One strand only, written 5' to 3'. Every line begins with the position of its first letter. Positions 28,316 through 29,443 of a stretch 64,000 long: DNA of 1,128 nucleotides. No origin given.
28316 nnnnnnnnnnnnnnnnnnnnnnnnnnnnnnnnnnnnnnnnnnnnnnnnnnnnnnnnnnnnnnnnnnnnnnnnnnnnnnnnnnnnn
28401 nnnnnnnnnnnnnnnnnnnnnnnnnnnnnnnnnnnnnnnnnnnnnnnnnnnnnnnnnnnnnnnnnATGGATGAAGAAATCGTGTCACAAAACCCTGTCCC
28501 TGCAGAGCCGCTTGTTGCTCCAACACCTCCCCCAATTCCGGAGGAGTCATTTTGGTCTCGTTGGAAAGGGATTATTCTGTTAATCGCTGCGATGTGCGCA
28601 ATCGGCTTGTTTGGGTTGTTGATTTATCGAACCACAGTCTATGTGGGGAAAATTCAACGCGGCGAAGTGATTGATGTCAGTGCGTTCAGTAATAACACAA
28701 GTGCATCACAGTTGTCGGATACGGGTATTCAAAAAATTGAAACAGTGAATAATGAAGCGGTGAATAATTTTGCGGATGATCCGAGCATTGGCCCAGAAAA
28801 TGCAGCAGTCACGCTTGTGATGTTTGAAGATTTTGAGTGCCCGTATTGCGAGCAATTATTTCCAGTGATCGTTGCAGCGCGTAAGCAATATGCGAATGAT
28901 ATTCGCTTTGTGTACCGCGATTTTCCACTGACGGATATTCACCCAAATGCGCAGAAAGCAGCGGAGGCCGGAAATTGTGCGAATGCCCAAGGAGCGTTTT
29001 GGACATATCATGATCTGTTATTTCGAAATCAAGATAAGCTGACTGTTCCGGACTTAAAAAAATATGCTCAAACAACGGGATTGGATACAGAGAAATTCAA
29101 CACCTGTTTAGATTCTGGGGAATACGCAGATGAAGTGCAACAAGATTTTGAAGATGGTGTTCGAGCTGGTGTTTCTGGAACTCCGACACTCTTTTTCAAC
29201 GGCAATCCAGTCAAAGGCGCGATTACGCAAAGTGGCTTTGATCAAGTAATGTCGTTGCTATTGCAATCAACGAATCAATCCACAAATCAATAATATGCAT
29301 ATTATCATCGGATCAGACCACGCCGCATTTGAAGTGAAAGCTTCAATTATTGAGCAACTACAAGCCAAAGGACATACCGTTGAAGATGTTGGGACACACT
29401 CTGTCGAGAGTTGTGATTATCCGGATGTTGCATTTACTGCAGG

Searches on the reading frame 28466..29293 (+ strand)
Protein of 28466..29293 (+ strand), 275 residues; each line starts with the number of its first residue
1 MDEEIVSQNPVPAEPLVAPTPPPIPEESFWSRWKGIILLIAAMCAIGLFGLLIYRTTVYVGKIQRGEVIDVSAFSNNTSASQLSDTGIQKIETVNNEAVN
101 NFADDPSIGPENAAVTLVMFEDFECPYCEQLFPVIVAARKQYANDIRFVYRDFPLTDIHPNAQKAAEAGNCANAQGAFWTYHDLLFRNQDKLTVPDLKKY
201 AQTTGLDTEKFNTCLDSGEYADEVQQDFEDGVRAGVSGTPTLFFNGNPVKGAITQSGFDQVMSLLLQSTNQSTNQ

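Call 11: search_protein_families(library=pfam, proteins=[window:28466-29293:+], max_evalue=0.01)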
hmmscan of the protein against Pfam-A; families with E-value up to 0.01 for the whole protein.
window:28466-29293:+ (275 aa): 4 families
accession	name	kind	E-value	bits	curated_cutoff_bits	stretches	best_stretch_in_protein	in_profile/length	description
PF13462.12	Thioredoxin_4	-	1.1e-27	97.7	23.2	1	105-260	5-161/165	Thioredoxin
PF01323.26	DSBA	-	2.6e-20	73.4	25.6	1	116-259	1-187/191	DSBA-like thioredoxin domain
PF13098.12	Thioredoxin_2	-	8.6e-08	32.9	27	1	112-261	4-103/104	Thioredoxin-like domain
PF13743.12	Thioredoxin_5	-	0.001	19.3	27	1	163-248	81-168/186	Thioredoxin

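Call 34: find_related_loci(query=window:28466-29293:+, collection=genome_contigs, flank=6000)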
Query window:28466-29293:+ (275 aa) in genome_contigs; peptide patterns used: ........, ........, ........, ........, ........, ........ (x = any residue, [..] = any of these).
46 stretches matched a pattern; 19 encode a relative of the query (tblastn E <= 1e-3); 19 distinct loci.
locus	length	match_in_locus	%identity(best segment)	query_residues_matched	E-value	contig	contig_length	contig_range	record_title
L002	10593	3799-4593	69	1-265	2e-116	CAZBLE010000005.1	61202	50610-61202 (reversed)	MAG TPA_asm: uncultured Gammaproteobacteria bacterium isolate SRP278252_co1_298 genome assembly, contig: NODE_602_length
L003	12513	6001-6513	53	101-271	1e-55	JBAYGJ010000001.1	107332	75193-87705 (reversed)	MAG: Patescibacteria group bacterium isolate SO_2016_GW1_122 scaffold00421_OW334_2016, whole genome shotgun sequence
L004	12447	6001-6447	48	104-252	2e-49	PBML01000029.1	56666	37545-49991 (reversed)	MAG: Acidobacteria bacterium isolate SP213 49404, whole genome shotgun sequence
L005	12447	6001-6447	53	103-251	5e-50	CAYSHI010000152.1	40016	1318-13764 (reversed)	MAG TPA_asm: uncultured Acidobacteriota bacterium isolate binchicken_co231_131 genome assembly, contig: k141_2895499, wh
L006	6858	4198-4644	48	104-252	9e-49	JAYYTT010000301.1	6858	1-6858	MAG: Acidobacteriota bacterium isolate XB_MAG1025 DB_MAG1025_0301, whole genome shotgun sequence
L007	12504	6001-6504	40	104-268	3e-42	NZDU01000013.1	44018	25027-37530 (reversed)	MAG: Candidatus Pacearchaeota archaeon isolate ARS103 35383, whole genome shotgun sequence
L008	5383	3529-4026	48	106-270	4e-41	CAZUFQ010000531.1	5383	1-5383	MAG TPA_asm: uncultured Enterobacteriaceae bacterium isolate binchicken_co185_61 genome assembly, contig: NODE_32775_len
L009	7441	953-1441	43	104-262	3e-39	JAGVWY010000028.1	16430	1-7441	Candidatus Pacearchaeota archaeon isolate RIFCSPLOWO2_02_FULL_30_10 rifcsplowo2_02_scaffold_14099, whole genome shotgun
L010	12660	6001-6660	31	35-267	4e-36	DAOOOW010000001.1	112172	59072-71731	MAG TPA_asm: bacterium isolate AMR_MDS_2613 NODE_141_length_112172_cov_34.274392, whole genome shotgun sequence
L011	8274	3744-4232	37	105-268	6e-36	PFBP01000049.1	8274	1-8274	MAG: Candidatus Kuenenbacteria bacterium CG10_big_fil_rev_8_21_14_0_10_36_11 CG10_8_21_14_0.10_scaffold_9875_c, whole ge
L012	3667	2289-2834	37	71-252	2e-31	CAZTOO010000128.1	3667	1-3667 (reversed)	MAG TPA_asm: uncultured Methanosarcinales archaeon isolate binchicken_co150_768 genome assembly, contig: NODE_85398_leng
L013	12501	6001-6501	35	98-267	1e-30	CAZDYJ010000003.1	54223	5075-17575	MAG TPA_asm: uncultured Gammaproteobacteria bacterium isolate binchicken_co39_574 genome assembly, contig: NODE_1347_len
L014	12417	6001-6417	38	115-246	7e-27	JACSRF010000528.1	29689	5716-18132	MAG: Anaerolinea sp. isolate CH6 contig-70_1471, whole genome shotgun sequence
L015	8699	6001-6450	41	105-247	3e-26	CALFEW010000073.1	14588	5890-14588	MAG TPA_asm: uncultured Chloroflexi bacterium isolate SRR5576001_bin.34_CONCOCT_v1.1_MAG genome assembly, contig: ERZ795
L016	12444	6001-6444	37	106-247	1e-25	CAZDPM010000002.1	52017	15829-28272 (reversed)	MAG TPA_asm: uncultured Nitrosopumilaceae archaeon isolate SRP237561_co1_193 genome assembly, contig: NODE_862_length_52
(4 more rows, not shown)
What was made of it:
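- Tried and rejected: The nearest contigs are MAGs with inconsistent labels (call 34).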

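Call 50: find_homologous_proteins(query=window:28466-29293:+, max_evalue=1e-60)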
Query window:28466-29293:+ (275 aa): 44 proteins with E <= 1e-60 among 2109 candidates.
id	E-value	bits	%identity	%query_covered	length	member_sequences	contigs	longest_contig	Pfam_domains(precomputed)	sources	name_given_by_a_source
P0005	1.0e-183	627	100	100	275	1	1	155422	PF13098.14,PF01323.27,PF13462.13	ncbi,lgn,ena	-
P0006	5.4e-125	434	68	99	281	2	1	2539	PF13098.14,PF01323.27,PF13462.13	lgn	-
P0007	2.9e-121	422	65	100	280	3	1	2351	PF13098.14,PF01323.27,PF13462.13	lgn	-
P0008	2.6e-119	416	66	100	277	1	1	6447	PF13098.14,PF01323.27,PF13462.13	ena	-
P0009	1.2e-92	328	49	59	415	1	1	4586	PF13192.13,PF13743.13,PF13098.14,PF01323.27,PF13462.13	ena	-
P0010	1.3e-90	321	49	60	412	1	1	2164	PF13192.13,PF13743.13,PF13098.14,PF01323.27,PF13462.13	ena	-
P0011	3.7e-89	317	51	58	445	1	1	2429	PF13192.13,PF13743.13,PF13098.14,PF01323.27,PF13462.13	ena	-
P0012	2.4e-86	307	51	57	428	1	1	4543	PF13098.14,PF01323.27,PF13462.13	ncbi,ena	-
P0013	1.4e-85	305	46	60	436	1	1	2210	PF13098.14,PF01323.27,PF13462.13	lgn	-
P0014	1.9e-85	304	45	57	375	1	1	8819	PF13743.13,PF13098.14,PF01323.27,PF13462.13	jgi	-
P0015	3.0e-82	294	52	57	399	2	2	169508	PF13192.13,PF13098.14,PF01323.27,PF13462.13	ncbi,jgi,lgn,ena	-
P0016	4.4e-82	293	52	88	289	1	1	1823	PF13098.14,PF01323.27,PF13462.13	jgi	jgi:protein-disulfide isomerase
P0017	6.7e-80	286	42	64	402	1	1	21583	PF13192.13,PF13098.14,PF01323.27,PF13462.13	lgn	-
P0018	1.0e-78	282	45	60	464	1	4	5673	PF13098.14,PF01323.27,PF13462.13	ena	-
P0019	1.6e-78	282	47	50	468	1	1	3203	PF13192.13,PF13743.13,PF13098.14,PF01323.27,PF13462.13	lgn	-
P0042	1.0e-65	240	58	64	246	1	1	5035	PF13098.14,PF01323.27,PF13462.13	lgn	-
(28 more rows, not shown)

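Call 51: find_encoding_contigs(protein=P0008, flank=6000)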
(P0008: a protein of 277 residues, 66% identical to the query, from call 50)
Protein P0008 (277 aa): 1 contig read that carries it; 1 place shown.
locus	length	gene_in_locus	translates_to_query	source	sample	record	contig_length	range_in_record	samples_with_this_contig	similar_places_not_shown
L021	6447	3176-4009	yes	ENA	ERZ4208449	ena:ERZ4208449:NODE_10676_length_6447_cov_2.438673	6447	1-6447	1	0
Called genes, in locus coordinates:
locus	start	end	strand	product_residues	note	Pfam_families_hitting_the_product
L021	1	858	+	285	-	?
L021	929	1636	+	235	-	PF13462:Thioredoxin_4, PF01323:DSBA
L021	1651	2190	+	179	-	PF07291:MauE, PF07681:DoxX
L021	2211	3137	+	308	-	PF00890:FAD_binding_2 (faint), PF01266:DAO (faint), PF03486:HI0933_like (faint), PF07992:Pyr_redox_2, PF13738:Pyr_redox_3, PF00070:Pyr_redox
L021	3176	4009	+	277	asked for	PF13462:Thioredoxin_4, PF13098:Thioredoxin_2 (faint), PF01323:DSBA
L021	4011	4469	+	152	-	PF02502:LacAB_rpiB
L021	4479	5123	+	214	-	PF00834:Ribul_P_3_epim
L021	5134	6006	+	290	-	PF13292:DXP_synthase_N, PF00456:Transketolase_N, PF00676:E1_dh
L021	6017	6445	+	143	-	?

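Call 52: find_encoding_contigs(protein=P0006, flank=6000)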
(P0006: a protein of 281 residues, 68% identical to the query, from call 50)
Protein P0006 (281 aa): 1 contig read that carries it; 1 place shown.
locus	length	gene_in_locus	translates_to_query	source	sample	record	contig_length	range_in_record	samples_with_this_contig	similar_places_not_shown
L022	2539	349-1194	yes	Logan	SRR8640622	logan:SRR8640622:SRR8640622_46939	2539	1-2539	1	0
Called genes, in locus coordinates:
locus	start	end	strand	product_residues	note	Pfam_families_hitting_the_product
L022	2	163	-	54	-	?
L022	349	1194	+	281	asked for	PF13462:Thioredoxin_4, PF13098:Thioredoxin_2 (weak), PF01323:DSBA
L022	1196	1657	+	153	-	PF02502:LacAB_rpiB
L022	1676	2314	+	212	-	PF00834:Ribul_P_3_epim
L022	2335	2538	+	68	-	?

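Call 53: find_encoding_contigs(protein=P0007, flank=6000)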
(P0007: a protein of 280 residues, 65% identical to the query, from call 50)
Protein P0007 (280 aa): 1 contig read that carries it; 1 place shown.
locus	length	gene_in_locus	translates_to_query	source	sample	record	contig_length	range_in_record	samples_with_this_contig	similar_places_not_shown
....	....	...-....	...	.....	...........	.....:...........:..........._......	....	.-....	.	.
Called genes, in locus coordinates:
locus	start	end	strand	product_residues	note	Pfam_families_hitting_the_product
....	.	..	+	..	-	?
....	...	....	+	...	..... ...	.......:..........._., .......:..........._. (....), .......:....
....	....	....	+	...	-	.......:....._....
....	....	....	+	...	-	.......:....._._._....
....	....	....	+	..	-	?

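Call 102: find_encoding_contigs(protein=P0042, flank=5000, max_places=2)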
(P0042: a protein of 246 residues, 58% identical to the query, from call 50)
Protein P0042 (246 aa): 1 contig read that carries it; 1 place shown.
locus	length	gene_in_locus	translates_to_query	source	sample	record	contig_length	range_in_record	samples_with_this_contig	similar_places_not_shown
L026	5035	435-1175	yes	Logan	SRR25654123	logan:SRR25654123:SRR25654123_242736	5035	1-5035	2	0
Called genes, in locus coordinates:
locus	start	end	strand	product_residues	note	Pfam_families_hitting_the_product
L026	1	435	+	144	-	?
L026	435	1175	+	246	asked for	PF13098:Thioredoxin_2 (weak), PF13462:Thioredoxin_4, PF01323:DSBA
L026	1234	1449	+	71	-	PF00462:Glutaredoxin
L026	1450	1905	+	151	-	PF02502:LacAB_rpiB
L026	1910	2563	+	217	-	PF00834:Ribul_P_3_epim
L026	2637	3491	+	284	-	PF00456:Transketolase_N, PF13292:DXP_synthase_N, PF00676:E1_dh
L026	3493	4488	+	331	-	PF02779:Transket_pyr, PF22613:Transketolase_C_1 (weak), PF02780:Transketolase_C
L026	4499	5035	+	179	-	?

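Call 103: find_encoding_contigs(protein=P0016, flank=5000, max_places=2)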
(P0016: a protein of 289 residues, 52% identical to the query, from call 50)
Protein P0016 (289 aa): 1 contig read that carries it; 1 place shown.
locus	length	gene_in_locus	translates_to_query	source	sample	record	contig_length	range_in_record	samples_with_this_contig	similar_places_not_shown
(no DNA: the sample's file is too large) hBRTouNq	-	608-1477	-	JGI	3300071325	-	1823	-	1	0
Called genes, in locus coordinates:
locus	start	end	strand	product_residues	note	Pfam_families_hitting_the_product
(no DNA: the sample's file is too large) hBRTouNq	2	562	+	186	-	?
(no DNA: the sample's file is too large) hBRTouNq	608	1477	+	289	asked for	PF13098:Thioredoxin_2, PF13462:Thioredoxin_4, PF01323:DSBA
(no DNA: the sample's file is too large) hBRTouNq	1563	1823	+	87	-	?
